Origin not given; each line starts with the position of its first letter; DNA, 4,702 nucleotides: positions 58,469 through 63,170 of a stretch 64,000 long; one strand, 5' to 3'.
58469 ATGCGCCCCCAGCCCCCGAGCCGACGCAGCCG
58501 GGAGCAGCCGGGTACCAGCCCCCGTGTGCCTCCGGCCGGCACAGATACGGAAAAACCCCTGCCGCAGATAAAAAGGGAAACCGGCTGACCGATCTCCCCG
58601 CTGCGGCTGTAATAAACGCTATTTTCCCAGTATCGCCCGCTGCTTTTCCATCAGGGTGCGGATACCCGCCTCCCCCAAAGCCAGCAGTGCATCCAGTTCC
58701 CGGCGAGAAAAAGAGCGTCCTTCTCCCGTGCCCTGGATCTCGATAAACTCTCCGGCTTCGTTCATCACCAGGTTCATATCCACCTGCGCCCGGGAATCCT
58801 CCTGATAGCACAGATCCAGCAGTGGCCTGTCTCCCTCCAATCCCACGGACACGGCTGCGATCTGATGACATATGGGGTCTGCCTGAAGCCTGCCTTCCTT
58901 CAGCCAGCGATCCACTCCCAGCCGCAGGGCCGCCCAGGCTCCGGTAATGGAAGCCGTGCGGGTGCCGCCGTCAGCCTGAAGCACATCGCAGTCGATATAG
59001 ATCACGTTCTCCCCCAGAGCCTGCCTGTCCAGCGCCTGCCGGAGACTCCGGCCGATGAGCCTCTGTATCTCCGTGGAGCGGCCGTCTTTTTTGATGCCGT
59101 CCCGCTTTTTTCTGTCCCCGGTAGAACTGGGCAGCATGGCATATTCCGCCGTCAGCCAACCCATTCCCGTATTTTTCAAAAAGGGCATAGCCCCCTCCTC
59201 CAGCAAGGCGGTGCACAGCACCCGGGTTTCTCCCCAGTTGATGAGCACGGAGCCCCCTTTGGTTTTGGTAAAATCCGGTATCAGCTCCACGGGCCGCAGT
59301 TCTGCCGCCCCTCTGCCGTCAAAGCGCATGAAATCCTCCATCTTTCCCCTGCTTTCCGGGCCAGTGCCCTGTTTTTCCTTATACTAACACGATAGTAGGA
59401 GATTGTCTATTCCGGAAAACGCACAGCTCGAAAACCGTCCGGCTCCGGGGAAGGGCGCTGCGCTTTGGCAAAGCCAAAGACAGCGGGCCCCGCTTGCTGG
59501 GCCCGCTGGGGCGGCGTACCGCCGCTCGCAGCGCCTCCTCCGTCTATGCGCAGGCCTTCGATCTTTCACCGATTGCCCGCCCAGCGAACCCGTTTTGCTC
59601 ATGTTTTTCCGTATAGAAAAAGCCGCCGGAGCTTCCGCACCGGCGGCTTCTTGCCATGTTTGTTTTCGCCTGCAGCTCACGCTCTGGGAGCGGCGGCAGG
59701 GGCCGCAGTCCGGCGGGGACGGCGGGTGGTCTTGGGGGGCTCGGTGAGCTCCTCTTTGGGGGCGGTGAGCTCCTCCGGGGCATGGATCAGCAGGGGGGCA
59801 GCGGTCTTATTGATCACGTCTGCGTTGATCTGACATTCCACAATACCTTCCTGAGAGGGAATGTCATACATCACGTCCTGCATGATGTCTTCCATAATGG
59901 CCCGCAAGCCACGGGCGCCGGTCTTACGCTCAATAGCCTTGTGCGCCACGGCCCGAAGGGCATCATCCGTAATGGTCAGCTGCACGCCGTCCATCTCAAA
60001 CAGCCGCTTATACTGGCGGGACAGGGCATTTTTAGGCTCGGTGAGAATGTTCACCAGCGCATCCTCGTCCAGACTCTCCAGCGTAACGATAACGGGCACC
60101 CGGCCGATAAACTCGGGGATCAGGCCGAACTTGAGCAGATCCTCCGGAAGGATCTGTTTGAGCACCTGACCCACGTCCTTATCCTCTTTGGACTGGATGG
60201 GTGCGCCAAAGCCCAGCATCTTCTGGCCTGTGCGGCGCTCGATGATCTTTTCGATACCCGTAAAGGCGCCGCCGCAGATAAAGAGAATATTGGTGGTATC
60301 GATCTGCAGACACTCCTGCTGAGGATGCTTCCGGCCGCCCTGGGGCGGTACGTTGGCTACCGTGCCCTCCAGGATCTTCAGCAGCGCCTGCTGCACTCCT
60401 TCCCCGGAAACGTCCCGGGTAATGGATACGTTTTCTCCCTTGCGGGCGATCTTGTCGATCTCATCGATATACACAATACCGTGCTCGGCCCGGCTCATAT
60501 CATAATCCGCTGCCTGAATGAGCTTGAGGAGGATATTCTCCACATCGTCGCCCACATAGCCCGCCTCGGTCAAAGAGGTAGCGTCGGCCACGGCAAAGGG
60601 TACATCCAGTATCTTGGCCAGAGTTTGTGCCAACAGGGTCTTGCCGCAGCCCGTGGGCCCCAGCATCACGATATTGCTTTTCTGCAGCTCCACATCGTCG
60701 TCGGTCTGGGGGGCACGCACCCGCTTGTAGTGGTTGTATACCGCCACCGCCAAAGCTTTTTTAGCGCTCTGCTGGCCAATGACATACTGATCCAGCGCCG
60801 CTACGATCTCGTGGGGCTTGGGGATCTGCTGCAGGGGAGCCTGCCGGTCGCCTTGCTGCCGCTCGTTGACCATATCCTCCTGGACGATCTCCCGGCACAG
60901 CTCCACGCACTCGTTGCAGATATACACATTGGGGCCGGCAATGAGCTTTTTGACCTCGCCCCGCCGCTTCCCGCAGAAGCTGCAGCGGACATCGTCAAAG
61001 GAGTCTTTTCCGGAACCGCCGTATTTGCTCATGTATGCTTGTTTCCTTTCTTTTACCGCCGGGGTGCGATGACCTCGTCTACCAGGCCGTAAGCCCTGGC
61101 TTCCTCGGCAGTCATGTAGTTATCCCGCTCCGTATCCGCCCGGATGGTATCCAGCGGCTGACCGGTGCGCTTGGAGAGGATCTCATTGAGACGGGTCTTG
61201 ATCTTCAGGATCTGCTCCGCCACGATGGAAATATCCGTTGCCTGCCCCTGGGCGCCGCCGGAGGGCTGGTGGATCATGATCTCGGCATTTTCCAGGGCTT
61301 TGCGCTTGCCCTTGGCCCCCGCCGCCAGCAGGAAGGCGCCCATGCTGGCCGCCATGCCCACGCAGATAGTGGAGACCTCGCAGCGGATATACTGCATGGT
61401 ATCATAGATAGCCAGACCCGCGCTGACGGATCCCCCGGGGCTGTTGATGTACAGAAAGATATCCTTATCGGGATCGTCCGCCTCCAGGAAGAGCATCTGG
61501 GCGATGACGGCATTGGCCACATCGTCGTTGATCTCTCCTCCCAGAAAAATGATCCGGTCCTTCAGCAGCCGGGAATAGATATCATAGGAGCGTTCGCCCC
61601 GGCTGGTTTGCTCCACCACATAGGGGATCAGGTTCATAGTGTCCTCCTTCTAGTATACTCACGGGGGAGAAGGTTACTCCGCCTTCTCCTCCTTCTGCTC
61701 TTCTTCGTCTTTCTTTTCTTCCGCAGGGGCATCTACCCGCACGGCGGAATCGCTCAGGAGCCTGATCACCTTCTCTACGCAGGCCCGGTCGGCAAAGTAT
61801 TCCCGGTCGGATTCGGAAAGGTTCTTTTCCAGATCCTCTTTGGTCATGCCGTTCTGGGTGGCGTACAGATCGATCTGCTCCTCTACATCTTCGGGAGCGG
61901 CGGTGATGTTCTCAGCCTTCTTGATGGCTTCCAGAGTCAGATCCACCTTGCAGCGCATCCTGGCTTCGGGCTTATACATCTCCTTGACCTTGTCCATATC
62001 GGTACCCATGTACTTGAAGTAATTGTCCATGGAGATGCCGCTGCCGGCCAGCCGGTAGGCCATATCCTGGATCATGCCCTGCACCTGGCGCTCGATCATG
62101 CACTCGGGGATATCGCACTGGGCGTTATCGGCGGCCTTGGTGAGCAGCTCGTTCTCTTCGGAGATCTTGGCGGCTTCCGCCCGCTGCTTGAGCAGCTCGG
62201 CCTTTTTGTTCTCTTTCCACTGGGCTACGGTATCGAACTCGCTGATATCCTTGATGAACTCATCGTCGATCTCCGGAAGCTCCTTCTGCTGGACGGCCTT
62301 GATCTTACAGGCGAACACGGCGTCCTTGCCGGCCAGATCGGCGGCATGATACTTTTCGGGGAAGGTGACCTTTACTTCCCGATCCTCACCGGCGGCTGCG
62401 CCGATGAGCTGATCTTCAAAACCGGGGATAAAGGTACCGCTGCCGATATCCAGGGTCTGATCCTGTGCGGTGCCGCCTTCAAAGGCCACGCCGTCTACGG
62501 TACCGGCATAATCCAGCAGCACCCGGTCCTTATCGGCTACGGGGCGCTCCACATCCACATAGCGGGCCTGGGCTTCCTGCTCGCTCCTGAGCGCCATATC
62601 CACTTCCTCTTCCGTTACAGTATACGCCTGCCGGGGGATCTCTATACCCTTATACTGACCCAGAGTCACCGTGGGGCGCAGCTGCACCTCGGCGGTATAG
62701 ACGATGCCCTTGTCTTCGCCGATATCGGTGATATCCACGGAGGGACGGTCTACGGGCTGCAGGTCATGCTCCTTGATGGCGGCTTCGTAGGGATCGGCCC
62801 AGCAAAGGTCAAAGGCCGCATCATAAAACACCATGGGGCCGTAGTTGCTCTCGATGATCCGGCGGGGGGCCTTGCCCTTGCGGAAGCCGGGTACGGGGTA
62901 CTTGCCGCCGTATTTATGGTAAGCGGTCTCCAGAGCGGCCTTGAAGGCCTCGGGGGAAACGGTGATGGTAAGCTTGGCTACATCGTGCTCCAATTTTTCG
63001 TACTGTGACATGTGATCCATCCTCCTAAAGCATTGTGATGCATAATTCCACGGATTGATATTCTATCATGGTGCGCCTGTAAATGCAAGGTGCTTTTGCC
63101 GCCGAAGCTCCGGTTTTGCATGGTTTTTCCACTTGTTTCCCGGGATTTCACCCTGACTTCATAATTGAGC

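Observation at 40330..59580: Family of GC-rich multi-hairpin intergenic repeats (at least six copies in 20 kb)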

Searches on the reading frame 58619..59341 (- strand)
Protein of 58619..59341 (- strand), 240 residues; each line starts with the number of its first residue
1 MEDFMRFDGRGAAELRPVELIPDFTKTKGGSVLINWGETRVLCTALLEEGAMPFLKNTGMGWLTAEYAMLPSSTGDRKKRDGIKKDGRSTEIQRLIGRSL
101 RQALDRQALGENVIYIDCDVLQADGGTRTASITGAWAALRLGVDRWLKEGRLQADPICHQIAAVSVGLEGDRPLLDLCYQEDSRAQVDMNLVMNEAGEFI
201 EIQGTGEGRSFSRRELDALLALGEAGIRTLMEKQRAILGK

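Call 17: search_protein_families(library=pfam, proteins=[window:58619-59341:-])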
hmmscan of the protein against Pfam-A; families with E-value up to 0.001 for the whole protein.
window:58619-59341:- (240 aa): 2 families
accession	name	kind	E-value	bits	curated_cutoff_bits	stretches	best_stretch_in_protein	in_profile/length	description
PF01138.27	RNase_PH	-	2.1e-25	90.1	25.5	1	14-140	1-125/130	3' exoribonuclease family, domain 1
PF03725.20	RNase_PH_C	-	1.2e-11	44.8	20.8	1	159-225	1-66/67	3' exoribonuclease family, domain 2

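Call 18: find_encoding_contigs(protein=window:58619-59341:-, flank=10000, max_places=10)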
Protein window:58619-59341:- (240 aa): 24 contigs read that carry it; 10 places shown.
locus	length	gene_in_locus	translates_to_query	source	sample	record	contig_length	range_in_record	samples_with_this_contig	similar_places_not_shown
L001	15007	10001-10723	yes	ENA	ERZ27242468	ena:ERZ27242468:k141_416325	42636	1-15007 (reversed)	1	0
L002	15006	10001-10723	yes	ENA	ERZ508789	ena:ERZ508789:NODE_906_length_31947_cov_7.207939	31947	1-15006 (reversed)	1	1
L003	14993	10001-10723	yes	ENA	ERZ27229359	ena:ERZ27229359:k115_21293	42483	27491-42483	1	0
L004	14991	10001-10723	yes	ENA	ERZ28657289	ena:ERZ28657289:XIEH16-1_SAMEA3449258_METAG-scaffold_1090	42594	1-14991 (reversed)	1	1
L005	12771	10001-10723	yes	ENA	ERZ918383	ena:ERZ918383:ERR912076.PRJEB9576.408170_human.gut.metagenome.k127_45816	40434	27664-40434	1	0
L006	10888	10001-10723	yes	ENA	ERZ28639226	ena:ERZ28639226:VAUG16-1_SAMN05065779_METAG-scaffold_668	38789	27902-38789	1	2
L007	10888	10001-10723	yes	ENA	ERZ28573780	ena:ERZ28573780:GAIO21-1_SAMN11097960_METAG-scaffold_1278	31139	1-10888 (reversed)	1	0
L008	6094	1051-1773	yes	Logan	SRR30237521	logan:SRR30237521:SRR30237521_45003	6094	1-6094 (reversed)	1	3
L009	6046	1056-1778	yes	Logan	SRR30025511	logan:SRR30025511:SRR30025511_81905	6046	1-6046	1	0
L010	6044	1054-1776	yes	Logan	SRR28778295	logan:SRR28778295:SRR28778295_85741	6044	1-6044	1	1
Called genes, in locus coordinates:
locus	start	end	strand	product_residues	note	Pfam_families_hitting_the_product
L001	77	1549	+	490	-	PF02446:Glyco_hydro_77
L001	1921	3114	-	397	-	PF00155:Aminotran_1_2, PF12897:Asp_aminotransf (weak)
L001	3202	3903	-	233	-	PF02674:Colicin_V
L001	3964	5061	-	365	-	PF18975:DUF5711 (faint)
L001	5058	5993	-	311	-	PF00781:DAGK_cat, PF19279:YegS_C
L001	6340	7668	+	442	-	PF05697:Trigger_N, PF00254:FKBP_C, PF05698:Trigger_C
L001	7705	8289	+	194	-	PF00574:CLP_protease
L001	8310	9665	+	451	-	PF06689:zf-C4_ClpX, PF00493:MCM (weak), PF01078:Mg_chelatase (faint), PF05496:RuvB_N (faint), PF00004:AAA, PF07724:AAA_2, PF07728:AAA_5 (faint), PF10431:ClpB_D2-small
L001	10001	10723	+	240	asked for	PF01138:RNase_PH, PF03725:RNase_PH_C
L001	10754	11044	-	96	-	-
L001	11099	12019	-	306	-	PF03547:Mem_trans (weak)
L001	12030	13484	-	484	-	PF02386:TrkH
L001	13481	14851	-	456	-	PF00070:Pyr_redox (faint), PF01488:Shikimate_DH (faint), PF02254:TrkA_N, PF13241:NAD_binding_7 (faint), PF02080:TrkA_C, PF02254:TrkA_N, PF02080:TrkA_C (weak)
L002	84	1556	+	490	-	PF02446:Glyco_hydro_77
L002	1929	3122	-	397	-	PF00155:Aminotran_1_2, PF12897:Asp_aminotransf (weak)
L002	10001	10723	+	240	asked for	PF01138:RNase_PH, PF03725:RNase_PH_C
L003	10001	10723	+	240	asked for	PF01138:RNase_PH, PF03725:RNase_PH_C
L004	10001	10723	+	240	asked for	PF01138:RNase_PH, PF03725:RNase_PH_C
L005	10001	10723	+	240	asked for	PF01138:RNase_PH, PF03725:RNase_PH_C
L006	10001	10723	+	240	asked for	PF01138:RNase_PH, PF03725:RNase_PH_C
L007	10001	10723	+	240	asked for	PF01138:RNase_PH, PF03725:RNase_PH_C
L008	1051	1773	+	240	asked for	PF01138:RNase_PH, PF03725:RNase_PH_C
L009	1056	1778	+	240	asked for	PF01138:RNase_PH, PF03725:RNase_PH_C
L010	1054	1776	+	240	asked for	PF01138:RNase_PH, PF03725:RNase_PH_C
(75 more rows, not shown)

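Call 34: find_homologous_proteins(query=window:58619-59341:-, max_evalue=1e-40)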
Query window:58619-59341:- (240 aa): 7984 proteins with E <= 1e-40 among 8000 candidates; the best 120 are listed.
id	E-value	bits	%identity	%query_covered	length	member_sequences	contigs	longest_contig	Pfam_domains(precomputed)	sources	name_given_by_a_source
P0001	3.9e-152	522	99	100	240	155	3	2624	PF03725.21,PF01138.28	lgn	-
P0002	5.2e-122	424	82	97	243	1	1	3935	PF03725.21,PF01138.28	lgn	-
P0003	2.1e-116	406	79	97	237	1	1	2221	PF03725.21,PF01138.28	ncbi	-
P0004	5.6e-116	404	79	97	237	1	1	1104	PF03725.21,PF01138.28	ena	-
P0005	5.6e-116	404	78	97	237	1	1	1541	PF03725.21,PF01138.28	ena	-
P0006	6.2e-116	404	80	96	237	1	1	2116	PF03725.21,PF01138.28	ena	-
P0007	7.6e-116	404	80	97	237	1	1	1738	PF03725.21,PF01138.28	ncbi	-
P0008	1.3e-115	403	79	96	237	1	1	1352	PF03725.21,PF01138.28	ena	-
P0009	1.5e-115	403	77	97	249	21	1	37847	PF03725.21,PF01138.28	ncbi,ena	-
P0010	2.0e-115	402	79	96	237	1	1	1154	PF03725.21,PF01138.28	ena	-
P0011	2.4e-115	402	80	96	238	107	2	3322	PF03725.21,PF01138.28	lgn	-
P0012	2.4e-115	402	79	96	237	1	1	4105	PF03725.21,PF01138.28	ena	-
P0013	2.8e-115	402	79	97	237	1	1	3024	PF03725.21,PF01138.28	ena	-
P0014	3.2e-115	402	78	96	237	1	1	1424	PF03725.21,PF01138.28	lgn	-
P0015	3.8e-115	401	78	97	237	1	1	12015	PF03725.21,PF01138.28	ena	-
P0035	1.1e-113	397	77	98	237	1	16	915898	PF03725.21,PF01138.28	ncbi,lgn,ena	-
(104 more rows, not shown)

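Call 35: find_encoding_contigs(protein=P0002, flank=10000, max_places=2)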
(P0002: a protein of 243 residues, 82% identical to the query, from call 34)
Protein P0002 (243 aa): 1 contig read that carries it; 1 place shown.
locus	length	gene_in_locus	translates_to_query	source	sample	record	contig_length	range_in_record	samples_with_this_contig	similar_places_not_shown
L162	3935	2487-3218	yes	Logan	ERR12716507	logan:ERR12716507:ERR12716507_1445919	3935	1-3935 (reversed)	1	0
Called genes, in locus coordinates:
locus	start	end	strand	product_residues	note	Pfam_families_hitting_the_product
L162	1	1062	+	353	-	?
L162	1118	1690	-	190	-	PF02417:Chromate_transp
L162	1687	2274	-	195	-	PF02417:Chromate_transp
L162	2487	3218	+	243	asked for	PF01138:RNase_PH, PF03725:RNase_PH_C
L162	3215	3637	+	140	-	-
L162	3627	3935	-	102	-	?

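Call 36: find_encoding_contigs(protein=P0009, flank=10000, max_places=1)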
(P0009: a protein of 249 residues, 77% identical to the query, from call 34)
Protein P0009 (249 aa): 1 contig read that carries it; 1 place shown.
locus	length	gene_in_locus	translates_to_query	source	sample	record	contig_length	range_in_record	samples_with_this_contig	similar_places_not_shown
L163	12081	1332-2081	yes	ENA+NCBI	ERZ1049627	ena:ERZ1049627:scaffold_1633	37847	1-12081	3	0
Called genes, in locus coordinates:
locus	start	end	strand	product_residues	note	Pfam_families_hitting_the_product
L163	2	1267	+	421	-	?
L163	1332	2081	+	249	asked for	PF01138:RNase_PH, PF03725:RNase_PH_C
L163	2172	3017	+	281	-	PF00456:Transketolase_N, PF13292:DXP_synthase_N, PF00676:E1_dh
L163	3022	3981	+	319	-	PF02779:Transket_pyr, PF02780:Transketolase_C, PF22613:Transketolase_C_1 (weak)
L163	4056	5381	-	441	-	PF01225:Mur_ligase (weak), PF08245:Mur_ligase_M, PF02875:Mur_ligase_C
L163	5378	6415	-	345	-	PF01820:Dala_Dala_lig_N, PF02655:ATP-grasp_3, PF02786:CPSase_L_D2, PF08443:RimK, PF02222:ATP-grasp (weak), PF07478:Dala_Dala_lig_C, PF13535:ATP-grasp_4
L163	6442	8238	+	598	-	PF01432:Peptidase_M3 (faint)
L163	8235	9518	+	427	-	PF01471:PG_binding_1, PF00246:Peptidase_M14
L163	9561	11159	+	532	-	PF01554:MatE (weak), PF01943:Polysacc_synt, PF03023:MurJ, PF01554:MatE (weak)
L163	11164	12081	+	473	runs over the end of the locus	PF00590:TP_methylase (weak), PF01503:PRA-PH (faint), PF03819:MazG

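Call 37: find_encoding_contigs(protein=P0035, flank=10000, max_places=1)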
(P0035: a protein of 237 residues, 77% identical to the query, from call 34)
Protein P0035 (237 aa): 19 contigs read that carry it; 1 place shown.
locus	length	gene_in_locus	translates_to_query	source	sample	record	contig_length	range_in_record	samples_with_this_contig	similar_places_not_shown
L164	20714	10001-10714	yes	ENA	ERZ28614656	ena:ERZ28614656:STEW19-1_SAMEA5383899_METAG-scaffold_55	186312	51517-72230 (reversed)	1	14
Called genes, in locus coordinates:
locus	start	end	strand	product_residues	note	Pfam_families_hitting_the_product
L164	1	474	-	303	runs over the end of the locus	PF04227:Indigoidine_A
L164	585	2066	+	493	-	PF02446:Glyco_hydro_77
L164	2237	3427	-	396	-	PF00155:Aminotran_1_2, PF12897:Asp_aminotransf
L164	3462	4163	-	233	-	PF02674:Colicin_V (weak)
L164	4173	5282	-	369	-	-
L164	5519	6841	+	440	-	PF05697:Trigger_N, PF00254:FKBP_C, PF05698:Trigger_C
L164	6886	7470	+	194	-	PF00574:CLP_protease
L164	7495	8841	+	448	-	PF06689:zf-C4_ClpX, PF01078:Mg_chelatase (faint), PF00004:AAA, PF07724:AAA_2, PF10431:ClpB_D2-small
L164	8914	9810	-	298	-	PF20316:DUF6612 (faint)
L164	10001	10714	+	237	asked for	PF01138:RNase_PH, PF03725:RNase_PH_C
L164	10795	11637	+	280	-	PF00456:Transketolase_N, PF13292:DXP_synthase_N (weak), PF00676:E1_dh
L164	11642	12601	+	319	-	PF02779:Transket_pyr, PF02780:Transketolase_C, PF22613:Transketolase_C_1 (weak)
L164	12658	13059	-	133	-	PF00583:Acetyltransf_1, PF13673:Acetyltransf_10, PF13508:Acetyltransf_7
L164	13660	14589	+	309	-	PF01497:Peripla_BP_2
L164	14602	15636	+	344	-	PF01032:FecCD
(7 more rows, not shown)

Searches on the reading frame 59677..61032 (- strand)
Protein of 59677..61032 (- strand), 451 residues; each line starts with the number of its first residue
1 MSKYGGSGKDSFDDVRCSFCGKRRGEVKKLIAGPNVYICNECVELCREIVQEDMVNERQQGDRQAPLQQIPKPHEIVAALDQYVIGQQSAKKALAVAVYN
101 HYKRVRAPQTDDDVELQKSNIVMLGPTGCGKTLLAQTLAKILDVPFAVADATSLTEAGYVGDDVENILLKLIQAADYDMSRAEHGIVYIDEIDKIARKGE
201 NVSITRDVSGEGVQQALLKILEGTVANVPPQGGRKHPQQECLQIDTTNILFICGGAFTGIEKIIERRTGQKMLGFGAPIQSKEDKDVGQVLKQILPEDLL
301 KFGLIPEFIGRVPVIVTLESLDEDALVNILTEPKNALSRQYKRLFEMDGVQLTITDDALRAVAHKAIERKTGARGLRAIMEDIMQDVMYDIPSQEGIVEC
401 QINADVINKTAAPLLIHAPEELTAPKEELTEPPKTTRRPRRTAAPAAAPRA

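Call 17: search_protein_families(library=pfam, proteins=[window:59677-61032:-])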
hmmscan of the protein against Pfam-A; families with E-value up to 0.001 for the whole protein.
window:59677-61032:- (451 aa): 10 families
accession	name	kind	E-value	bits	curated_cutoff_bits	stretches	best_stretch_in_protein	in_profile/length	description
PF07724.20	AAA_2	-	4.5e-35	121.6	27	1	117-315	2-166/166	AAA domain (Cdc48 subfamily)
PF06689.19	zf-C4_ClpX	-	5e-19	68.3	27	1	16-52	2-39/39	ClpX C4-type zinc finger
PF00004.35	AAA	-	5.8e-15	56.3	21.2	1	122-248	2-109/131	ATPase family associated with various cellular activities (AAA)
PF10431.15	ClpB_D2-small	-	9.5e-13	48.4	21.9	1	321-397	1-73/81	C-terminal, D2-small domain, of ClpB protein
PF01078.27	Mg_chelatase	-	9.9e-07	28.8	20.3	0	119-142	23-46/207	Magnesium chelatase, subunit ChlI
PF05496.18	RuvB_N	-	7.8e-06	26.2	27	1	80-202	6-103/159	Holliday junction DNA helicase RuvB P-loop domain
PF00493.29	MCM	-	9.8e-06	25.3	23.3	1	75-198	17-136/224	MCM P-loop domain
PF07728.20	AAA_5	-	1.7e-05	25.3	22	1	120-197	1-80/139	AAA domain (dynein-related subfamily)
PF13401.12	AAA_22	-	0.00081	20.2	27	0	117-164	4-54/130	AAA domain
PF13173.12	AAA_14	-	0.00093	19.6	27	0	119-207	3-86/129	AAA domain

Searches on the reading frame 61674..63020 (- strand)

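Call 17: search_protein_families(library=pfam, proteins=[window:61674-63020:-])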
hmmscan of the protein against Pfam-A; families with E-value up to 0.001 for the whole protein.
window:61674-63020:- (448 aa): 3 families
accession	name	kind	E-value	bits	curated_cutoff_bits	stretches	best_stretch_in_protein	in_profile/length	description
PF05697.18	Trigger_N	-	9.8e-40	136.6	22.2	1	6-144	4-141/144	Bacterial trigger factor protein (TF)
PF05698.19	Trigger_C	-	4.3e-26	92.3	22.7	1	264-422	1-160/162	Bacterial trigger factor protein (TF) C-terminus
PF00254.34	FKBP_C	-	3.6e-15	56.5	21.1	1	160-239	4-92/94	FKBP-type peptidyl-prolyl cis-trans isomerase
